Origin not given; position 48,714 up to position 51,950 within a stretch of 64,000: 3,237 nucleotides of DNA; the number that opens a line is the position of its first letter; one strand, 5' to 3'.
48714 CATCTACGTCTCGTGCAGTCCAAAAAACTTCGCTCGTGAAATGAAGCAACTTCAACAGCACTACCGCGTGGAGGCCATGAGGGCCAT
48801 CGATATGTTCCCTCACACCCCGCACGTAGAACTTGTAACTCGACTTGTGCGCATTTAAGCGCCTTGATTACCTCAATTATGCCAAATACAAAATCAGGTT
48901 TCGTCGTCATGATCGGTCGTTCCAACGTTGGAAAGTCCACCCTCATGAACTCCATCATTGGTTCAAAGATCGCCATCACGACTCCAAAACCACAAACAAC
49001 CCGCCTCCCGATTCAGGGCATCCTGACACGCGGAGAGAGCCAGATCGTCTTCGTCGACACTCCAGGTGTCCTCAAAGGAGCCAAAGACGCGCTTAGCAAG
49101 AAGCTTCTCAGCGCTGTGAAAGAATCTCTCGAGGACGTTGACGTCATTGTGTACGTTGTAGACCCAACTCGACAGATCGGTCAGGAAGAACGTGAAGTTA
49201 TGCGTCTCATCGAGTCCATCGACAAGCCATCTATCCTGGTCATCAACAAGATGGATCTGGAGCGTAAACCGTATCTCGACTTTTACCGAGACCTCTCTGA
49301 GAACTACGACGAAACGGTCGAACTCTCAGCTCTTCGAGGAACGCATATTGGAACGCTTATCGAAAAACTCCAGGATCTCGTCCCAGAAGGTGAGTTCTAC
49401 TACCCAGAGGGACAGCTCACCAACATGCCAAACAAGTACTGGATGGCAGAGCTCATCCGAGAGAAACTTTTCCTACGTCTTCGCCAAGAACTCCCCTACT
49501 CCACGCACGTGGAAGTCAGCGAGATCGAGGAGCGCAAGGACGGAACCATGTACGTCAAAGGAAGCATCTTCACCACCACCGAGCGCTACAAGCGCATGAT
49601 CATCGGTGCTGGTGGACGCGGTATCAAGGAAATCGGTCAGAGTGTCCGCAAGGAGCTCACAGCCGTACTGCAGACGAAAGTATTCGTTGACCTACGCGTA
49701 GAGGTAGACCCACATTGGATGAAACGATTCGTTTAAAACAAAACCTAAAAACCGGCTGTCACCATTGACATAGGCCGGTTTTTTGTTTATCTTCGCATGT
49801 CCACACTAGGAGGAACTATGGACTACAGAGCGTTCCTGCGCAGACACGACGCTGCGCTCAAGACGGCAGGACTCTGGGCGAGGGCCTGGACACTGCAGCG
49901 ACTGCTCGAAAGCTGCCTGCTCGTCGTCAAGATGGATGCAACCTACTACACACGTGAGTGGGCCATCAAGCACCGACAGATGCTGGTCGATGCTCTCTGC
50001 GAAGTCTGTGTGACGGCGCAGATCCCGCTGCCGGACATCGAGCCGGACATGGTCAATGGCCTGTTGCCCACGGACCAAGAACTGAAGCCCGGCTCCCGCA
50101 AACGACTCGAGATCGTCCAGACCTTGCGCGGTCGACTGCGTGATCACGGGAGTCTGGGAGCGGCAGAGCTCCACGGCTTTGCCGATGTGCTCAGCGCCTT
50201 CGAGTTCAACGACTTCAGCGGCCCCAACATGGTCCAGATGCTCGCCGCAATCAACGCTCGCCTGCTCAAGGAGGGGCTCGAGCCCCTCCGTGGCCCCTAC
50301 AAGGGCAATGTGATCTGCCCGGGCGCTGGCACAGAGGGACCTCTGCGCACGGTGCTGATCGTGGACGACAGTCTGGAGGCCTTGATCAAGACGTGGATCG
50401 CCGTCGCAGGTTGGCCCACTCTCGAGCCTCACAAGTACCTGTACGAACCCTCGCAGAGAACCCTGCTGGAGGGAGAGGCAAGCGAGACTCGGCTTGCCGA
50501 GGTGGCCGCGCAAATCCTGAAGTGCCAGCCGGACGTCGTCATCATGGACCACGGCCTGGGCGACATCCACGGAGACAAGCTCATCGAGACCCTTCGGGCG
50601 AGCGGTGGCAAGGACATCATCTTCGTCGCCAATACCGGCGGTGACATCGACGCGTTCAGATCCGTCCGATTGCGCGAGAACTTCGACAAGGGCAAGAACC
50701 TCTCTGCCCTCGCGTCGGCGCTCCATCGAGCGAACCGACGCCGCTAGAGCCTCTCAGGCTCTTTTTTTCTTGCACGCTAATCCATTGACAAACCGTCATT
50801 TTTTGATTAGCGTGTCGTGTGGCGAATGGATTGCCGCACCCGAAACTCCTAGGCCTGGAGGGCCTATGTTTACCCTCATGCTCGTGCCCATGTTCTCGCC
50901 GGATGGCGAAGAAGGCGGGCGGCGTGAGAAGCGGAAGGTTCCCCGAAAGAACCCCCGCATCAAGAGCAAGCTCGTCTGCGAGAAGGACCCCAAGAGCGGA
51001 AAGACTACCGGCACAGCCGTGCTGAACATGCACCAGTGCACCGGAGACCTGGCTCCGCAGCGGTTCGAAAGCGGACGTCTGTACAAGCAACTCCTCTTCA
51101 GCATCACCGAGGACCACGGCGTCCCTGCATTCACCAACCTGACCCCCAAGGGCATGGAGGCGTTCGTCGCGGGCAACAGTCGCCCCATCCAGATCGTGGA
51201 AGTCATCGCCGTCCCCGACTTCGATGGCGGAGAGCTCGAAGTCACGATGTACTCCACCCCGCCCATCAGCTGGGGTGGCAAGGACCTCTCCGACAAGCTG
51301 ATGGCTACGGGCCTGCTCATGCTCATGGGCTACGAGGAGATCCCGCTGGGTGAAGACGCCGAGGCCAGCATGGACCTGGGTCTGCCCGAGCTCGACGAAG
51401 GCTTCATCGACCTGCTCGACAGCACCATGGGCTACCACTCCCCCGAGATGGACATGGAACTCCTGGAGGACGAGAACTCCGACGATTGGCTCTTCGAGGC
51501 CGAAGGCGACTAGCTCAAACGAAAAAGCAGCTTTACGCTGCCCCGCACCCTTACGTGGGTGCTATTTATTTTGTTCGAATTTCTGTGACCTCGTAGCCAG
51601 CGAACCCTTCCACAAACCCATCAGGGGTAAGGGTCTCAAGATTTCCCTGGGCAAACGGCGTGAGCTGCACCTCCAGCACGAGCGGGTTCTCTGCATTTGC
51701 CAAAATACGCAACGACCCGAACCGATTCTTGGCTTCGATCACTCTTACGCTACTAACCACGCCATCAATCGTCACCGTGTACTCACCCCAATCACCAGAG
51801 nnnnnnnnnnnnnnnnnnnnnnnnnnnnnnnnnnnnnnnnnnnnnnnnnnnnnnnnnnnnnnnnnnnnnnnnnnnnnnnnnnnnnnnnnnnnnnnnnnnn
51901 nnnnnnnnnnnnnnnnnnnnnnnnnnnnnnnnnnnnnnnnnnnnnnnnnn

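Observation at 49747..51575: GC-rich island: C-terminal-receiver protein with a novel N-terminal domain, a palindromic operator, and an acidic partner protein, with no kinase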

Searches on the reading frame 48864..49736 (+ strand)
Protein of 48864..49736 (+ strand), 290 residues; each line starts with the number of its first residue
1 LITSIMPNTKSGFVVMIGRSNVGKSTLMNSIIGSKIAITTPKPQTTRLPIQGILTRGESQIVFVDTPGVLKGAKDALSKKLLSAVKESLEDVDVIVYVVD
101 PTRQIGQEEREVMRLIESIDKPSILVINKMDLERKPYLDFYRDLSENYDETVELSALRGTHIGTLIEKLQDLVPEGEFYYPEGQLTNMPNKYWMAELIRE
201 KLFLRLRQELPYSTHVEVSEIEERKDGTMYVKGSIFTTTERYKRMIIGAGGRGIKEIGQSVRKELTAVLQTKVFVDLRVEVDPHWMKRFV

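Call 4: search_protein_families(library=pfam, proteins=[window:48864-49736:+], max_evalue=1)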
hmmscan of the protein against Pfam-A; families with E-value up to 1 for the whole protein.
window:48864-49736:+ (290 aa): 23 families
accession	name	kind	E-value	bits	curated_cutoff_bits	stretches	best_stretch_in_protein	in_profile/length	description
PF01926.29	MMR_HSR1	-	9.6e-28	97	21.9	1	14-129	2-113/113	50S ribosome-binding GTPase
PF07650.23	KH_2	-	1.3e-12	47.8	22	1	209-285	1-77/78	KH domain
PF00350.29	Dynamin_N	-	1.6e-11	44.9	27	2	57-129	99-167/168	Dynamin family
PF00009.33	GTP_EFTU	-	1.9e-11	44.4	26.5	1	59-174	69-187/188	Elongation factor Tu GTP binding domain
PF04548.22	AIG1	-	2.2e-11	43.9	27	1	14-119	3-110/212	AIG1 family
PF02421.24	FeoB_N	-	5.3e-10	39.5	27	1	14-166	3-153/156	Ferrous iron transport protein B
PF03193.22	RsgA_GTPase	-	1.1e-06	29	30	1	3-38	98-134/174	RsgA GTPase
PF02492.25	cobW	-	8e-05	22.7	20.7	1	53-133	77-156/180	CobW/HypB/UreG, nucleotide-binding domain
PF10662.15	PduV-EutP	-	0.00054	20.2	21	1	14-135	4-104/143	Ethanolamine utilisation - propanediol utilisation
PF04670.18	Gtr1_RagA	-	0.0011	18.8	22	1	14-134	2-125/232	Gtr1/RagA G protein conserved region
PF00025.27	Arf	-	0.003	17.5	22.3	1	6-133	9-128/174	ADP-ribosylation factor family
PF06858.20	NOG1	-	0.0032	17.7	27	1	93-131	15-58/58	Nucleolar GTP-binding protein 1 (NOG1)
PF09439.16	SRPRB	-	0.0039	17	25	1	12-103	4-84/178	Signal recognition particle receptor beta subunit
PF08477.19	Roc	-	0.0051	17.5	27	1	14-37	2-25/119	Ras of Complex, Roc, domain of DAPkinase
PF00071.28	Ras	-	0.013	15.5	21.6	0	14-32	2-20/162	Ras family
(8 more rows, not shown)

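Call 21: find_related_loci(query=window:48864-49736:+, collection=genome_contigs, flank=6000)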
Query window:48864-49736:+ (290 aa) in genome_contigs; peptide patterns used: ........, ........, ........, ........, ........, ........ (x = any residue, [..] = any of these).
372 stretches matched a pattern; 280 encode a relative of the query (tblastn E <= 1e-3); the best 80 are kept; 80 distinct loci.
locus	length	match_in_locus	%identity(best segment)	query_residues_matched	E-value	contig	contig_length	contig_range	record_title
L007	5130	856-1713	67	5-289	1e-135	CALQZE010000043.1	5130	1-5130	MAG: Candidatus Uhrbacteria bacterium RIFOXYB12_FULL_58_10 isolate ZH-Jul18-43 genome assembly, contig: ZH-Jul18-C26460,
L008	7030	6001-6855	41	8-286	6e-64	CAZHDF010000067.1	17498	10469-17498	MAG TPA_asm: uncultured Alphaproteobacteria bacterium isolate SRP216583_co2_165 genome assembly, contig: NODE_2399_lengt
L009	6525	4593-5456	38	8-288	4e-64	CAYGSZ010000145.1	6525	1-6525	MAG TPA_asm: uncultured Rhodobacterales bacterium isolate ERP117304_co2_92 genome assembly, contig: NODE_8761_length_652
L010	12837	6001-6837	38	9-285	2e-63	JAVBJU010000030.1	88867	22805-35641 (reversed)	MAG: Microvirga sp. isolate GLO_MAG_00089 c_000007399129, whole genome shotgun sequence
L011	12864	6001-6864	37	8-288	2e-62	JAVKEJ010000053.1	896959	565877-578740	MAG: Rhodospirillaceae bacterium isolate E2-BRE-14 k141_48824, whole genome shotgun sequence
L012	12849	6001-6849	40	6-285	3e-62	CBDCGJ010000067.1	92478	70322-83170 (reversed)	MAG: Alphaproteobacteria bacterium isolate cc1c3500-9aa0-4c1a-a7a2-ca8b525d7025 genome assembly, contig: contig_67, whol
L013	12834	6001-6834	42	11-285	1e-61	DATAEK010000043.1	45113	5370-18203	MAG TPA_asm: Vicinamibacterales bacterium isolate SMAG_U6775 k141_2877133, whole genome shotgun sequence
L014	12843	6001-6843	41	8-285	4e-61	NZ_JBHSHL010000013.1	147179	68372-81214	Filifactor villosus strain CCUG 46385 platanus_K_17_124_13, whole genome shotgun sequence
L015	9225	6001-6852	40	8-287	2e-58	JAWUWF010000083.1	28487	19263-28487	MAG: Pseudophaeobacter sp. isolate HBSea_ice_MAG328 BAT.328_240758_flag=1_multi=8.1019_len=28487, whole genome shotgun s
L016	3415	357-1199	40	8-285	2e-58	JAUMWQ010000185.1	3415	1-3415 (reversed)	MAG: Filifactor alocis isolate S15M_Sa_18_sub NODE_8821_length_3415_cov_6.042560, whole genome shotgun sequence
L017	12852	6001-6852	40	8-287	2e-58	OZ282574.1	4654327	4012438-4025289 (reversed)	Phaeobacter sp. SH40 genome assembly, chromosome: 1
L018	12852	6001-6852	40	8-287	3e-58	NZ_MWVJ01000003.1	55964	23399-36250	Pseudophaeobacter leonis strain 306 Phaeobacter_leonis_contig_3, whole genome shotgun sequence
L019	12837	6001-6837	37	9-285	2e-59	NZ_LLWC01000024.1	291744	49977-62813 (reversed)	Polycladidibacter hongkongensis strain UST20140214-015B contig_5, whole genome shotgun sequence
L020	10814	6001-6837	38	6-285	1e-57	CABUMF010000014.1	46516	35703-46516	MAG TPA_asm: uncultured Clostridiales bacterium isolate MGYG-HGUT-04133 genome assembly, contig: GUT_GENOME257235_14, wh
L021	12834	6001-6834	39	10-285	1e-57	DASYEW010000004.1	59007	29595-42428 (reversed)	MAG TPA_asm: Steroidobacteraceae bacterium isolate SMAG_U4997 k141_3627674, whole genome shotgun sequence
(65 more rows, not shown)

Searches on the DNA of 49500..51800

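Call 87: search_rna_families(source=window, start=49500, end=51800, threshold=evalue, max_evalue=1)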
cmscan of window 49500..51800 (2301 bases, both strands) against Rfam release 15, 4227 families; matches with E-value up to 1: 0.
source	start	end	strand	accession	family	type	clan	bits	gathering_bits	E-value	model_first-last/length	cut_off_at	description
